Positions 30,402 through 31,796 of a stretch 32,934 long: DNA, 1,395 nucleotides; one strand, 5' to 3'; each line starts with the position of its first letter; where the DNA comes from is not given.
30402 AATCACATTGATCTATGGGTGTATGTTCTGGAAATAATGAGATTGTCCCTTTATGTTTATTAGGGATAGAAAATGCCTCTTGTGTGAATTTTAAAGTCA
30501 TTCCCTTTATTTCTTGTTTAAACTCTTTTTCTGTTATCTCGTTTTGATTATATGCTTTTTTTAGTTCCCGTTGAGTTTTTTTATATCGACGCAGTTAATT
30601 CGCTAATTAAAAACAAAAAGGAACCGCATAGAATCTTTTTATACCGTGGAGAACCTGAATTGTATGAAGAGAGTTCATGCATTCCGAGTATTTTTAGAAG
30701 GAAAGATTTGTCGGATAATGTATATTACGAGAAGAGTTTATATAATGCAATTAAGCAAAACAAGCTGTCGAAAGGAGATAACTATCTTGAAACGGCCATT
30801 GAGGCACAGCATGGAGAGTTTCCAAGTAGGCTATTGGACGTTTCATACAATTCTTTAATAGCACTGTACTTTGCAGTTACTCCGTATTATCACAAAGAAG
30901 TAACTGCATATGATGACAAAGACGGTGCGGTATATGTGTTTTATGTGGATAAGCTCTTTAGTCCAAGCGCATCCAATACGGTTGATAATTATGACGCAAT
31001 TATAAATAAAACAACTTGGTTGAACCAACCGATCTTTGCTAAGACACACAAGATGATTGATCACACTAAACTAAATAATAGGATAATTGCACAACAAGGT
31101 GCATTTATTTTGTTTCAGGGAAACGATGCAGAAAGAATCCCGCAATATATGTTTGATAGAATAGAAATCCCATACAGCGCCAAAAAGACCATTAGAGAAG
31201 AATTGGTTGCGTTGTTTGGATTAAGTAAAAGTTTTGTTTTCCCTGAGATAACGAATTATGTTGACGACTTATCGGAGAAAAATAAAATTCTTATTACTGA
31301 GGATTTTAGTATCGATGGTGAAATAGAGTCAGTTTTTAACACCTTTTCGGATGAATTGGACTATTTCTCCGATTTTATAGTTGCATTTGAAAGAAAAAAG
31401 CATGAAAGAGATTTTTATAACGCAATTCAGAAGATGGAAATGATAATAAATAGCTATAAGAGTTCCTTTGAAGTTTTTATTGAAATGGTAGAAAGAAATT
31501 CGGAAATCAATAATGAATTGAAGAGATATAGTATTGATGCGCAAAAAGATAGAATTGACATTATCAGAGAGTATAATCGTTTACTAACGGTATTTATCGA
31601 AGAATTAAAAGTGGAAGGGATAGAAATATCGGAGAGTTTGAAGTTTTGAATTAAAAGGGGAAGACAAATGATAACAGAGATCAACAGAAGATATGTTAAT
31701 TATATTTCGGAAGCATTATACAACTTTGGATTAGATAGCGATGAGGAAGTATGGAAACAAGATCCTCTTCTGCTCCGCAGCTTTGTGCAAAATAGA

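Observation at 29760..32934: Low-GC island with an FRG-domain gene tightly followed by an AIPR-like gene: candidate uncharacterised anti-phage module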

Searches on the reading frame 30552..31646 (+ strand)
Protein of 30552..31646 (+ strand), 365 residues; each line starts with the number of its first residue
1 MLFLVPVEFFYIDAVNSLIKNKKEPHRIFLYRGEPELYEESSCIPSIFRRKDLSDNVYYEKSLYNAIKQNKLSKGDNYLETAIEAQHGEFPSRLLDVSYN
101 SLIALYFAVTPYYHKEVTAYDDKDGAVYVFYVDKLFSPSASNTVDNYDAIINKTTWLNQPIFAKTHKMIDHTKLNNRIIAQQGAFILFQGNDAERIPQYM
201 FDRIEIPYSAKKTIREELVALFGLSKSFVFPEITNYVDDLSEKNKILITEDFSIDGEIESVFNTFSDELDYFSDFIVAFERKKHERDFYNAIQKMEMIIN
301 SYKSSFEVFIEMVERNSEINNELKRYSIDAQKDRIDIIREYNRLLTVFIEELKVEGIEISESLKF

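Call 7: search_protein_families(library=pfam, proteins=[window:30552-31646:+], max_evalue=1)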
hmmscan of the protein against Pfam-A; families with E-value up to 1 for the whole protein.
window:30552-31646:+ (365 aa): 1 family
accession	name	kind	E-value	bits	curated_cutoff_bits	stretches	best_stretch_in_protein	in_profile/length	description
PF08867.16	FRG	-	3.2e-12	47.6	25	1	29-111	3-88/94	FRG domain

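Call 8: search_protein_families(library=padloc, proteins=[window:30552-31646:+], max_evalue=1)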
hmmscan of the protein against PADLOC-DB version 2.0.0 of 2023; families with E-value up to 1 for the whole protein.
window:30552-31646:+ (365 aa): 9 families
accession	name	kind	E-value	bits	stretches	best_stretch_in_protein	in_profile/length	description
PDLC04936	PDC-S15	-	3.7e-33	113.2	2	15-144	31-154/300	-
PDLC04933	PDC-S15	-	1.1e-30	105.1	2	15-144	16-138/286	-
PDLC04938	PDC-S15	-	9.5e-29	98.7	1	17-244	53-270/276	-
PDLC04930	PDC-S15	-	1.3e-17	61.9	2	12-132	13-135/380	-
PDLC04927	PDC-S15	-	1.9e-12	44.8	1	11-128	21-141/422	-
PDLC04926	PDC-S15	-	3.2e-10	37.6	2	16-130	20-131/300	-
PDLC04937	PDC-S15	-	3.6e-09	34.6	1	75-207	91-212/254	-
PDLC04939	PDC-S15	-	2.4e-08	31.3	2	26-111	30-111/487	-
PDLC04929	PDC-S15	-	4.4e-06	24.8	1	79-131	92-142/308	-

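Call 9: search_protein_families(library=ncbifam, proteins=[window:30552-31646:+], max_evalue=1)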
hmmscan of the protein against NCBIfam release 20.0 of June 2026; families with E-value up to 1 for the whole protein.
window:30552-31646:+ (365 aa): 0 families

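Call 10: find_encoding_contigs(protein=window:30552-31646:+, flank=10000, max_places=10)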
Protein window:30552-31646:+ (365 aa): 2 contigs read that carry it; 1 place shown.
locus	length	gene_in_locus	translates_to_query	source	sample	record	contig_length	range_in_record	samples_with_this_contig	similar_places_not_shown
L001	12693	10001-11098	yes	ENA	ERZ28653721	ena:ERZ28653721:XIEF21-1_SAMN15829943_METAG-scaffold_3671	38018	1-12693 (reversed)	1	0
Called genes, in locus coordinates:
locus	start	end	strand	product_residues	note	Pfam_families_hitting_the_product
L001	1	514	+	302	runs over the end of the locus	PF01118:Semialdhyde_dh (weak), PF22698:Semialdhyde_dhC_1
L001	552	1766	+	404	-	PF01960:ArgJ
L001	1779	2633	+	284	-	PF00696:AA_kinase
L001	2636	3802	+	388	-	PF00202:Aminotran_3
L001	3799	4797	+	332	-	PF02729:OTCace_N, PF00185:OTCace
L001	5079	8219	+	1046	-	PF25596:CPSase_L_D1, PF02786:CPSase_L_D2, PF02787:CPSase_L_D3, PF25596:CPSase_L_D1, PF02222:ATP-grasp, PF02655:ATP-grasp_3, PF02786:CPSase_L_D2, PF07478:Dala_Dala_lig_C, +7 more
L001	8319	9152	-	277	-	PF03009:GDPD, PF13653:GDPD_2 (weak)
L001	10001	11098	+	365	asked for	PF08867:FRG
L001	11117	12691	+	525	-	?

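Call 14: find_homologous_proteins(query=window:30552-31646:+)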
Query window:30552-31646:+ (365 aa): 543 proteins with E <= 0.001 among 2455 candidates; the best 120 are listed.
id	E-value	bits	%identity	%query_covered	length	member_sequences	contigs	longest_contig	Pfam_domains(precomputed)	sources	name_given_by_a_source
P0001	5.9e-235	797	100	100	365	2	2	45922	PF08867.17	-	-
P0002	1.4e-166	572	74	97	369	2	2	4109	PF08867.17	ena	-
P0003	4.7e-156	538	72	97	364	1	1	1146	PF08867.17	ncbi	-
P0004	3.3e-121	423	60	97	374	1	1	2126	PF08867.17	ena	-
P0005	7.9e-114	399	56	97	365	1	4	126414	PF08867.17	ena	-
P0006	3.1e-104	367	58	80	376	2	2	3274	PF08867.17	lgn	-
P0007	2.4e-102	361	53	94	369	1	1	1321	PF08867.17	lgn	-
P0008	3.2e-102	361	55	84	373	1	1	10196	PF08867.17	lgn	-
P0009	7.7e-102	359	53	92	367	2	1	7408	PF08867.17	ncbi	-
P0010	4.2e-101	357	55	82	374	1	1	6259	PF08867.17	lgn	-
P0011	1.0e-100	356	52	94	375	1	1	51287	PF08867.17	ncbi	-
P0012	1.1e-100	356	51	94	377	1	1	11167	PF08867.17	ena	-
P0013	2.2e-100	355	51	94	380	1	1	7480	PF08867.17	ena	-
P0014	2.4e-100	354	54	81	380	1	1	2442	PF08867.17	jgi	jgi:hypothetical protein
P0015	2.4e-100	354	58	80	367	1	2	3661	PF08867.17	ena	-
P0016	7.3e-100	353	56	80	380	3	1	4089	PF08867.17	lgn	-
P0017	7.9e-100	353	51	97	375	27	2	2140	PF08867.17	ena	-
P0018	1.2e-99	352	51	94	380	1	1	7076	PF08867.17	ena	-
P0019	1.3e-99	352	54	85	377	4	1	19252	PF08867.17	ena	-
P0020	1.3e-99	352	55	81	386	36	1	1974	PF08867.17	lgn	-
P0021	1.5e-99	352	53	94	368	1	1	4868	PF08867.17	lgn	-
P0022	1.8e-99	352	50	94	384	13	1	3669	PF08867.17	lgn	-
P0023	2.4e-99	351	50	94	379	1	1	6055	PF08867.17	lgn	-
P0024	4.7e-99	350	49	94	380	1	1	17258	PF08867.17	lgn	-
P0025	7.0e-99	350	51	92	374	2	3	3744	PF08867.17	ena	-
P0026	1.1e-98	349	49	94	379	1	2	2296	PF08867.17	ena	-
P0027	1.4e-98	349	49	94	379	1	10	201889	PF08867.17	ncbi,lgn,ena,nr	ncbi:MAG: FRG domain-containing protein [Clostridia bacterium]|nr:FRG domain-containing protein [Clo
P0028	1.5e-98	348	49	97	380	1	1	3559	PF08867.17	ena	-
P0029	1.6e-98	348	56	83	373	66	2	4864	PF08867.17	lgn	-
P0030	1.9e-98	348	50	97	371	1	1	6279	PF08867.17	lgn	-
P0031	1.9e-98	348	51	97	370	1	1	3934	PF08867.17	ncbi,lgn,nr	ncbi:MAG: FRG domain-containing protein [Clostridia bacterium]|nr:FRG domain-containing protein [Clo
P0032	2.0e-98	348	50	97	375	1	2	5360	PF08867.17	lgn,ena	-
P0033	2.2e-98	348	56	83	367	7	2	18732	PF08867.17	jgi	-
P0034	2.7e-98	348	50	97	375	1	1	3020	PF08867.17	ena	-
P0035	2.9e-98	348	50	97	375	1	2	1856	PF08867.17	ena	-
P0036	3.3e-98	347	48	95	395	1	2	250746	PF08867.17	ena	-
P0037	3.9e-98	347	50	97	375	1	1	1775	PF08867.17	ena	-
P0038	4.7e-98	347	56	82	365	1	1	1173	PF08867.17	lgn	-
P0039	5.1e-98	347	50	97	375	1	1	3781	PF08867.17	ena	-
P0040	5.2e-98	347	51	95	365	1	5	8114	PF08867.17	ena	-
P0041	5.4e-98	347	51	95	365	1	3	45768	PF08867.17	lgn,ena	-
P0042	5.8e-98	347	50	97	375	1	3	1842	PF08867.17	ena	-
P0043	7.5e-98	346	50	97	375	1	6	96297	PF08867.17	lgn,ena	-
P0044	8.0e-98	346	51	94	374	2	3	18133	PF08867.17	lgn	-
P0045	8.6e-98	346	50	97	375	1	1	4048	PF08867.17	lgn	-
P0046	8.8e-98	346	50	97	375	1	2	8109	PF08867.17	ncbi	-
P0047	1.2e-97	346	57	80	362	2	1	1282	PF08867.17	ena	-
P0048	1.4e-97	345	55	81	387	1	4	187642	PF08867.17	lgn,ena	-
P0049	1.8e-97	345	49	97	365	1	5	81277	PF08867.17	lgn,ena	-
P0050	2.1e-97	345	50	97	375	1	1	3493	PF08867.17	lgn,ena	-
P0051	4.1e-97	344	56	80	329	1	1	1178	PF08867.17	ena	-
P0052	5.1e-97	343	50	94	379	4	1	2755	PF08867.17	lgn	-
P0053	6.0e-97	343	50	95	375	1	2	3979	PF08867.17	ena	-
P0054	8.4e-97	343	54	80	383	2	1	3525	PF08867.17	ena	-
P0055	1.1e-96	342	49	97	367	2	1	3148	PF08867.17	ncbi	-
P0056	1.7e-96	342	50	94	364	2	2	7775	PF08867.17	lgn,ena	-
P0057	1.1e-95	339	48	97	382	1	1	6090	PF08867.17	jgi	-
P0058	1.4e-95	339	51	94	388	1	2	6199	PF08867.17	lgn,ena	-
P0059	3.2e-95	338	49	94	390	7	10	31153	PF08867.17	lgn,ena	-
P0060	4.1e-95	337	55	82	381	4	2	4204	PF08867.17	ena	-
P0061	1.7e-92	329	49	97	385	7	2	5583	PF08867.17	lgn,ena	-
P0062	8.7e-92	326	52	80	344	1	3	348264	PF08867.17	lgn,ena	-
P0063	1.6e-91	325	47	94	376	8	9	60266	PF08867.17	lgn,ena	-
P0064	3.0e-91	325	50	95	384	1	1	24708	PF08867.17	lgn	-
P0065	6.1e-91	323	46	91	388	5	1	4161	PF08867.17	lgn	-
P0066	6.2e-91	323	45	94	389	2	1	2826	PF08867.17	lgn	-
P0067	8.6e-91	323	47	95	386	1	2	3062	PF08867.17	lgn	-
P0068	9.3e-91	323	48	95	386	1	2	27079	PF08867.17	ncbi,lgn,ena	-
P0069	1.0e-90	323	53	82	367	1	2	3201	PF08867.17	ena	-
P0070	1.0e-90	323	48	95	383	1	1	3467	PF08867.17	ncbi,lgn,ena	-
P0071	1.3e-90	322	57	75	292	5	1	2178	PF08867.17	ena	-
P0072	1.4e-90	322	47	95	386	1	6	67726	PF08867.17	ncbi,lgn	-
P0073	1.5e-90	322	49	94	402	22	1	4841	PF08867.17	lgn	-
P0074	3.4e-90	321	49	93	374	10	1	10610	PF08867.17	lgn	-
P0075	8.2e-90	320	46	95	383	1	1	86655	PF08867.17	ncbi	-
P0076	1.2e-89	319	47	95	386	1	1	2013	PF08867.17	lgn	-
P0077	1.6e-89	319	46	94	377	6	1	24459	PF08867.17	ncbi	-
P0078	1.8e-89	319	51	81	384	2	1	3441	PF08867.17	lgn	-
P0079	4.4e-89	317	51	81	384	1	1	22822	PF08867.17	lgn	-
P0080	4.6e-89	317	51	84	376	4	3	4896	PF08867.17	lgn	-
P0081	5.7e-89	317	48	94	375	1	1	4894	PF08867.17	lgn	-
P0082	1.0e-88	316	46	94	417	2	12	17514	PF08867.17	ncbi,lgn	-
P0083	1.1e-88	316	44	95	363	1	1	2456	PF08867.17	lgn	-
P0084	1.1e-88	316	47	95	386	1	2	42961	PF08867.17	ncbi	-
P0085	1.2e-88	316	47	95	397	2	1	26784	PF08867.17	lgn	-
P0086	1.4e-88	316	51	81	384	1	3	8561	PF08867.17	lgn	-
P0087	2.2e-88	315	47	96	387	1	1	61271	PF08867.17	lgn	-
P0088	2.5e-88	315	53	74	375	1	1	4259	PF08867.17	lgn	-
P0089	4.0e-88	314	46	95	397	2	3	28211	PF08867.17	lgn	-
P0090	7.2e-88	313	45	92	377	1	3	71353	PF08867.17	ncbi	-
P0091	1.1e-87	313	47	94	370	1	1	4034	PF08867.17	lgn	-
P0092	1.7e-87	312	42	95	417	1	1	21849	PF08867.17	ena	-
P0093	2.5e-87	312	45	94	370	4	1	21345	PF08867.17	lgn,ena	-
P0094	2.9e-87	311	48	95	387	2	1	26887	PF08867.17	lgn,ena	-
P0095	3.3e-87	311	42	95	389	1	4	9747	PF08867.17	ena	-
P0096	4.2e-87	311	42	95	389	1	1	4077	PF08867.17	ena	-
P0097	4.6e-87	311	46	97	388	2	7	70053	PF08867.17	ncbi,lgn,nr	ncbi:FRG domain-containing protein [Clostridiaceae bacterium]|nr:FRG domain-containing protein [Clos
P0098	5.1e-87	311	56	74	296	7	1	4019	PF08867.17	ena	-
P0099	6.1e-87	310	47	95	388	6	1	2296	PF08867.17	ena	-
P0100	7.3e-87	310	44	94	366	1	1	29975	PF08867.17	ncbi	-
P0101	8.9e-87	310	42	95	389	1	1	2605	PF08867.17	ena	-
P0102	9.1e-87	310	50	82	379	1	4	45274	PF08867.17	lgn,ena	-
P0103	1.1e-86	310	42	95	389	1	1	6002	PF08867.17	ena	-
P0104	1.1e-86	309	42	95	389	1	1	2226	PF08867.17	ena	-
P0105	1.2e-86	309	47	94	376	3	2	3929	PF08867.17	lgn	-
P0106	1.2e-86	309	42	95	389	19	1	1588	PF08867.17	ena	-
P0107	1.3e-86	309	42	95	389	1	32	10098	PF08867.17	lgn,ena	-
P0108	1.3e-86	309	42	95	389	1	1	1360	PF08867.17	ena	-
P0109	1.4e-86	309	42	95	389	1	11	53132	PF08867.17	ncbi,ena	-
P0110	1.4e-86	309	42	95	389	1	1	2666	PF08867.17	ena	-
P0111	2.0e-86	309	42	95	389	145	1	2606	PF08867.17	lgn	-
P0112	2.7e-86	308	42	95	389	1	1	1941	PF08867.17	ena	-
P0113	2.8e-86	308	42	95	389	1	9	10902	PF08867.17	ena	-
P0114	3.0e-86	308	47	94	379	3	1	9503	PF08867.17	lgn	-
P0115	3.2e-86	308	42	95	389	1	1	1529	PF08867.17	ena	-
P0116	3.5e-86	308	45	95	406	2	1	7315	PF08867.17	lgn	-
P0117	3.8e-86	308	42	95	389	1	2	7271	PF08867.17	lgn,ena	-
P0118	4.0e-86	308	42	95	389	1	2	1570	PF08867.17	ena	-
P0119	4.2e-86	308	45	97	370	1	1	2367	PF08867.17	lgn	-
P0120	4.2e-86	308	49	82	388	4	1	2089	PF08867.17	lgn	-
